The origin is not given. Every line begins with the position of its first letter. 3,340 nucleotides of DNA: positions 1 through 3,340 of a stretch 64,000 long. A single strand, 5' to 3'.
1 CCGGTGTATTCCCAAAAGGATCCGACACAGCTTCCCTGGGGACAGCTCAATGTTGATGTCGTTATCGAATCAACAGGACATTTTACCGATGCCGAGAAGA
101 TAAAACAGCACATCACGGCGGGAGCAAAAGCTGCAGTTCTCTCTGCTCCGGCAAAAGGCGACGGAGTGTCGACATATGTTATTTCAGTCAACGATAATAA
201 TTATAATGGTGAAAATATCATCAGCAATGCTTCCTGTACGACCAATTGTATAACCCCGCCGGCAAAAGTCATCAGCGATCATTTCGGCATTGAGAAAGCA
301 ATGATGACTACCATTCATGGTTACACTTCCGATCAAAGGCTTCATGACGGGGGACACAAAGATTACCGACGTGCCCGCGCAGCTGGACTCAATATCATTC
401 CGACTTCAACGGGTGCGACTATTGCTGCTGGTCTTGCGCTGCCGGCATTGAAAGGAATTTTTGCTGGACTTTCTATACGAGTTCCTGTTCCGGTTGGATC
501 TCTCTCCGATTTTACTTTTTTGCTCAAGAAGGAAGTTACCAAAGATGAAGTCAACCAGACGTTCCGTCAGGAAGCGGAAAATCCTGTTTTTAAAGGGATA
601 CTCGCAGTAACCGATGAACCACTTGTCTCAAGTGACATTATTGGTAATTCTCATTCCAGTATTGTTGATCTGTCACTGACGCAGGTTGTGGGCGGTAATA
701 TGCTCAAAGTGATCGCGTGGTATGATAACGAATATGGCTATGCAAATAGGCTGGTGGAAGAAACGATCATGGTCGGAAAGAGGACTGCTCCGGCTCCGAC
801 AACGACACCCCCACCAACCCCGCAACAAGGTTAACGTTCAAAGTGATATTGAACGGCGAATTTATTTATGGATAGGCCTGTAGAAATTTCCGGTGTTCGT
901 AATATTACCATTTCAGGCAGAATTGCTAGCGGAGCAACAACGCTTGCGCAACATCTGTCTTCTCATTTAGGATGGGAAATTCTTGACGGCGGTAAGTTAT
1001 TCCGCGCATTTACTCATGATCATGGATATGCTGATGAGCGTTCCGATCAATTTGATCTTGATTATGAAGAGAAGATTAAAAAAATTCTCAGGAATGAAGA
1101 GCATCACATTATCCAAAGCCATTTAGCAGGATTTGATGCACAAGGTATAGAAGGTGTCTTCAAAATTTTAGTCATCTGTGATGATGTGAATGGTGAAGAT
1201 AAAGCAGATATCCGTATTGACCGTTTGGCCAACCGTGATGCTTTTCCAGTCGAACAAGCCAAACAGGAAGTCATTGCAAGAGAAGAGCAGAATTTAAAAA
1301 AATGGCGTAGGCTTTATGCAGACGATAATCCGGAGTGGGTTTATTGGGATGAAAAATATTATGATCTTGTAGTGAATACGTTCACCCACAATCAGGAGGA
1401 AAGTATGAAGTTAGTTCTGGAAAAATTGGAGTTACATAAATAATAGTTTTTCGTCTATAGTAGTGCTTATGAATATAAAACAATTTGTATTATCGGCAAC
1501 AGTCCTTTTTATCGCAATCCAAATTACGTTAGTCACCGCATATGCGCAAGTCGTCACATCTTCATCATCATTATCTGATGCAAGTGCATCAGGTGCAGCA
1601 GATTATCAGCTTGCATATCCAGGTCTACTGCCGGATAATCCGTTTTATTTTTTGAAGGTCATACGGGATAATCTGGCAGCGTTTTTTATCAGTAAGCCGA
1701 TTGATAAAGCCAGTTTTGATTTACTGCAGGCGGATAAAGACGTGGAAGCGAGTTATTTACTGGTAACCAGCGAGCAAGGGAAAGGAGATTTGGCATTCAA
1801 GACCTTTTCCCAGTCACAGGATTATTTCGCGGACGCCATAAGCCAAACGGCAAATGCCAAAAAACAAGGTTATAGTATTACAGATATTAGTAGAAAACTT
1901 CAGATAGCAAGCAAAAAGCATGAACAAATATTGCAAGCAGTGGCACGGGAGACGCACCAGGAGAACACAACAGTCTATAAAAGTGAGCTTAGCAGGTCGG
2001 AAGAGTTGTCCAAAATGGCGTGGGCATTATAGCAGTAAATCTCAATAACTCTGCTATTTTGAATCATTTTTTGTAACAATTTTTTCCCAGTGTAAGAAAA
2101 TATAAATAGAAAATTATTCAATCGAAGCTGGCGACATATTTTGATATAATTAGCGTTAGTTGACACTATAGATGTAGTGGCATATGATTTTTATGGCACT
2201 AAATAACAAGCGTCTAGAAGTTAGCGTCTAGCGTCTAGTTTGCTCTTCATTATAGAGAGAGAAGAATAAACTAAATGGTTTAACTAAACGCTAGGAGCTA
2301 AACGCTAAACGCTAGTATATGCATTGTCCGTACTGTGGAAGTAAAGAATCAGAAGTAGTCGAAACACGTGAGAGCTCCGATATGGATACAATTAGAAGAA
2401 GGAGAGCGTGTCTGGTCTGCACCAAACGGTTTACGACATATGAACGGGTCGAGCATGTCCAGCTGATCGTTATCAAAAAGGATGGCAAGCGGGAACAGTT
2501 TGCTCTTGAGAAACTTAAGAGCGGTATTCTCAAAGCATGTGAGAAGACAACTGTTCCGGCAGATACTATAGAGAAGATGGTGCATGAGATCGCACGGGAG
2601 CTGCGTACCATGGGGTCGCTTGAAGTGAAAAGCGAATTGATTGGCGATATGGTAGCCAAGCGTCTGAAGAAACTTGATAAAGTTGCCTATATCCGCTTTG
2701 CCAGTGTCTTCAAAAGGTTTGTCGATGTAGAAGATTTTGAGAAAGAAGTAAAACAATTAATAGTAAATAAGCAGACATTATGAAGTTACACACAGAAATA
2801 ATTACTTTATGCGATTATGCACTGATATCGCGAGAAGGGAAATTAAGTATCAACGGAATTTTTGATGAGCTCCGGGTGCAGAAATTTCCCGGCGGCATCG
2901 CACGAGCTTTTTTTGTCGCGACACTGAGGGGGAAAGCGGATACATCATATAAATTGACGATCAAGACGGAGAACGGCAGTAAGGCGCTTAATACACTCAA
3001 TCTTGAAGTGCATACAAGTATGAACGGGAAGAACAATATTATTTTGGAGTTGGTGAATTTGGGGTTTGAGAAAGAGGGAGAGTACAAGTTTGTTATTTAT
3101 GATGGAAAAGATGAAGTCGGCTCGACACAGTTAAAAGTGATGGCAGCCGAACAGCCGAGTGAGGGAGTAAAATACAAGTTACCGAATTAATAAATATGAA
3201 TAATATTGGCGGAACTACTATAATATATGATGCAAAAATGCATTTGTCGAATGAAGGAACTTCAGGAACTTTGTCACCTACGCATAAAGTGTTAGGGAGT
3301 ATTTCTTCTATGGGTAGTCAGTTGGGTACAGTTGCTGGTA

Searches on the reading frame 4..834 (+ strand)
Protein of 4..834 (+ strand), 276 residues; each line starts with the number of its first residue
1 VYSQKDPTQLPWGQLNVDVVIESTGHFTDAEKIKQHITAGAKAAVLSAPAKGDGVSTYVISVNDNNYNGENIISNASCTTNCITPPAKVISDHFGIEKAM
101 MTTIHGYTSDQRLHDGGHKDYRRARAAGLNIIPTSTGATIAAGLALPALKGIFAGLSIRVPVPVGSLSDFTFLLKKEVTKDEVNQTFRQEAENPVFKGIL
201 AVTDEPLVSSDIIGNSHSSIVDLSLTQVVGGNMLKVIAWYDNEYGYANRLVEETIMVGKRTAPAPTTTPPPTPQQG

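Call 46: search_protein_families(library=pfam, proteins=[window:4-834:+], max_evalue=0.00001)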
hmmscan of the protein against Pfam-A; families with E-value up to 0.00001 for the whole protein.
window:4-834:+ (276 aa): 2 families
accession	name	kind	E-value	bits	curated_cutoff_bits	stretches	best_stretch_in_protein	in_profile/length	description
PF02800.25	Gp_dh_C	-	1e-54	184.9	24.4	1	83-240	1-158/158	Glyceraldehyde 3-phosphate dehydrogenase, C-terminal domain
PF00044.30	Gp_dh_N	-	3.7e-07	30.8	31.7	1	2-29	73-100/101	Glyceraldehyde 3-phosphate dehydrogenase, NAD binding domain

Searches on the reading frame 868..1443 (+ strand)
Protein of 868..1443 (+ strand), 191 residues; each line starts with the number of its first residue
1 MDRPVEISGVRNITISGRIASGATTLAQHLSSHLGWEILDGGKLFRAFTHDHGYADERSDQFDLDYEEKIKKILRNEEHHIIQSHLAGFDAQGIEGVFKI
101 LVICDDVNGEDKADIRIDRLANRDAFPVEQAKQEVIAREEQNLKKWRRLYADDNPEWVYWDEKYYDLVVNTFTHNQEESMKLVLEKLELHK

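Call 46: search_protein_families(library=pfam, proteins=[window:868-1443:+], max_evalue=0.00001)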
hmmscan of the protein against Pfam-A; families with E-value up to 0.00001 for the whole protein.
window:868-1443:+ (191 aa): 2 families
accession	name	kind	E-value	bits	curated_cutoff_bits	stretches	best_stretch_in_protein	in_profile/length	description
PF13189.12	Cytidylate_kin2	-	4.1e-09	37.3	28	0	57-171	73-174/176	Cytidylate kinase-like family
PF13238.12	AAA_18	-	6.5e-06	27.1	29.4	0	13-129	1-117/128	AAA domain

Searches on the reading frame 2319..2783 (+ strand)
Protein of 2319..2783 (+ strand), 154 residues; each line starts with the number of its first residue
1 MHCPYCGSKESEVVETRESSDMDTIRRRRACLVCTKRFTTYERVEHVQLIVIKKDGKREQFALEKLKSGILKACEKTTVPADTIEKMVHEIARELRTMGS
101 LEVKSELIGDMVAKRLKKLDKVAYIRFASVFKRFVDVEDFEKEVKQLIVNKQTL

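Call 46: search_protein_families(library=pfam, proteins=[window:2319-2783:+], max_evalue=0.00001)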
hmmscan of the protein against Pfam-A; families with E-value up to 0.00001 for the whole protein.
window:2319-2783:+ (154 aa): 2 families
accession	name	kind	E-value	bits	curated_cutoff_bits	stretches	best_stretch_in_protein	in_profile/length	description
PF03477.21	ATP-cone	-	8.7e-20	71.5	25.8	1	50-134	2-85/88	ATP cone domain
PF22811.2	Zn_ribbon_NrdR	-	3.8e-18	65.6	27.2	1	1-42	1-42/42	Transcriptional repressor NrdR-like, N-terminal domain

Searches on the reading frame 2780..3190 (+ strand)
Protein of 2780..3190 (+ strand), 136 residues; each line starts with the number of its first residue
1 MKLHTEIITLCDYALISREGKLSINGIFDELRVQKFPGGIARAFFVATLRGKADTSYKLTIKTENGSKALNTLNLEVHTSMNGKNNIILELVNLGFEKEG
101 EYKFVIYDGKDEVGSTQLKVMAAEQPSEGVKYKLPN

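Call 46: search_protein_families(library=pfam, proteins=[window:2780-3190:+], max_evalue=0.00001)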
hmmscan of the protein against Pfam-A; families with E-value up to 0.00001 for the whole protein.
window:2780-3190:+ (136 aa): 1 family
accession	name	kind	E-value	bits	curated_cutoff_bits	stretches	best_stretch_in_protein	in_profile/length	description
PF22091.2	DUF6941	-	1e-19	71.5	27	1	6-120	1-124/125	Family of unknown function (DUF6941)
